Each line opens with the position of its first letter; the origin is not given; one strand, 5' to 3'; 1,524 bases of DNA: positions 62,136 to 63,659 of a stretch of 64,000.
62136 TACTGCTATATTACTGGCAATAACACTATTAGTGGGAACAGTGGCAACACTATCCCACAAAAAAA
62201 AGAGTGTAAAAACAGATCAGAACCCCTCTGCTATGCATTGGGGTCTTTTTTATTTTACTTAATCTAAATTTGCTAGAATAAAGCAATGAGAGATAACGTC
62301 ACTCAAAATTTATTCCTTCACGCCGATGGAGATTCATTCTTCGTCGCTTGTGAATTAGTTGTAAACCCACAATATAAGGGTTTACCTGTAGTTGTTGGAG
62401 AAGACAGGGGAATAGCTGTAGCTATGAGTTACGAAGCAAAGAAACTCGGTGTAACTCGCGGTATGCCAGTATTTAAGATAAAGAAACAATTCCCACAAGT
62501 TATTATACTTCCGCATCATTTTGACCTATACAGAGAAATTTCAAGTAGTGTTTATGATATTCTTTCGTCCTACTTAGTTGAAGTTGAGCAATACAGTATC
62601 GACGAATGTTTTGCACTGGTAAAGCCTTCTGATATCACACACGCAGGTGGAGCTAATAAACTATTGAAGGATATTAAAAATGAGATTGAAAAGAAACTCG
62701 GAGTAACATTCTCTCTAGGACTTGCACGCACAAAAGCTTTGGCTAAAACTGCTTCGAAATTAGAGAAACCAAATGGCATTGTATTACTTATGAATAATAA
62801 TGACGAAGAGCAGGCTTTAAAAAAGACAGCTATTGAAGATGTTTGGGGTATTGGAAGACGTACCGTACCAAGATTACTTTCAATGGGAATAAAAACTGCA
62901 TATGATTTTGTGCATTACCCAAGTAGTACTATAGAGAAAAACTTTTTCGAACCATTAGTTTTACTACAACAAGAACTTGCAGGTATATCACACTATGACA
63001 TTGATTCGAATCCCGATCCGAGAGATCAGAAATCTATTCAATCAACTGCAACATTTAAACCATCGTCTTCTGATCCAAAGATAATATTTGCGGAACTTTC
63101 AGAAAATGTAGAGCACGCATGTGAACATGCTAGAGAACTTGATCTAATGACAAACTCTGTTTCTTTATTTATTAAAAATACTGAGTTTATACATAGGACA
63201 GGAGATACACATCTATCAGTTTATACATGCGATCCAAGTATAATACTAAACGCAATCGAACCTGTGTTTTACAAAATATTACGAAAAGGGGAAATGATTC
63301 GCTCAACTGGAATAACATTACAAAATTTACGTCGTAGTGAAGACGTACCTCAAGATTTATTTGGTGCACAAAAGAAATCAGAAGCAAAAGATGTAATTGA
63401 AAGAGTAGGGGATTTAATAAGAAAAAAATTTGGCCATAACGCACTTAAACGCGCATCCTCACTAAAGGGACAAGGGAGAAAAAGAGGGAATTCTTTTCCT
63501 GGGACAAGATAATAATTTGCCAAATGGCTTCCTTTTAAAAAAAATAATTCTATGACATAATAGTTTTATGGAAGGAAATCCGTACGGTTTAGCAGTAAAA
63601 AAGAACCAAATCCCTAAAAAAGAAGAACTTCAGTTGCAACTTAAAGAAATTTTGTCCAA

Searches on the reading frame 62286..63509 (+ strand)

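Call 45: search_protein_families(library=ncbifam, proteins=[window:62286-63509:+], max_evalue=0.1)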
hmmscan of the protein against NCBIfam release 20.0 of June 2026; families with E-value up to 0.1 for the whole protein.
window:62286-63509:+ (408 aa): 10 families
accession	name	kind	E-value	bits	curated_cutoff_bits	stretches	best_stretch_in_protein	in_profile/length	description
NF002848.0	PRK03103.1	subfamily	6.1e-59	199.5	381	1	10-399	6-398/410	DNA polymerase IV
NF002492.0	PRK01810.1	equivalog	1.7e-57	195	399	1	7-399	9-401/412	DNA polymerase IV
NF002751.0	PRK02794.1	equivalog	4.4e-55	187.3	371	1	11-397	41-422/425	DNA polymerase IV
NF002677.0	PRK02406.1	equivalog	7.7e-53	179.8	256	1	10-352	8-347/357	DNA polymerase IV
NF002882.0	PRK03348.1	equivalog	5.3e-50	170.5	389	1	7-370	4-364/461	DNA polymerase IV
NF003015.0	PRK03858.1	subfamily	5.9e-50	170.5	367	1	9-405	8-395/399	DNA polymerase IV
NF010731.0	PRK14133.1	equivalog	3.3e-49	168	362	1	8-351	3-339/352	DNA polymerase IV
NF002955.0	PRK03609.1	subfamily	2.3e-44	152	431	1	10-386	2-388/422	translesion error-prone DNA polymerase V subunit UmuC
NF002883.0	PRK03352.1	equivalog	2.3e-42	145.5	330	1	7-345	4-339/347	DNA polymerase IV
NF002292.0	PRK01216.1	equivalog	2e-36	125.8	339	1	11-351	4-342/351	DNA polymerase IV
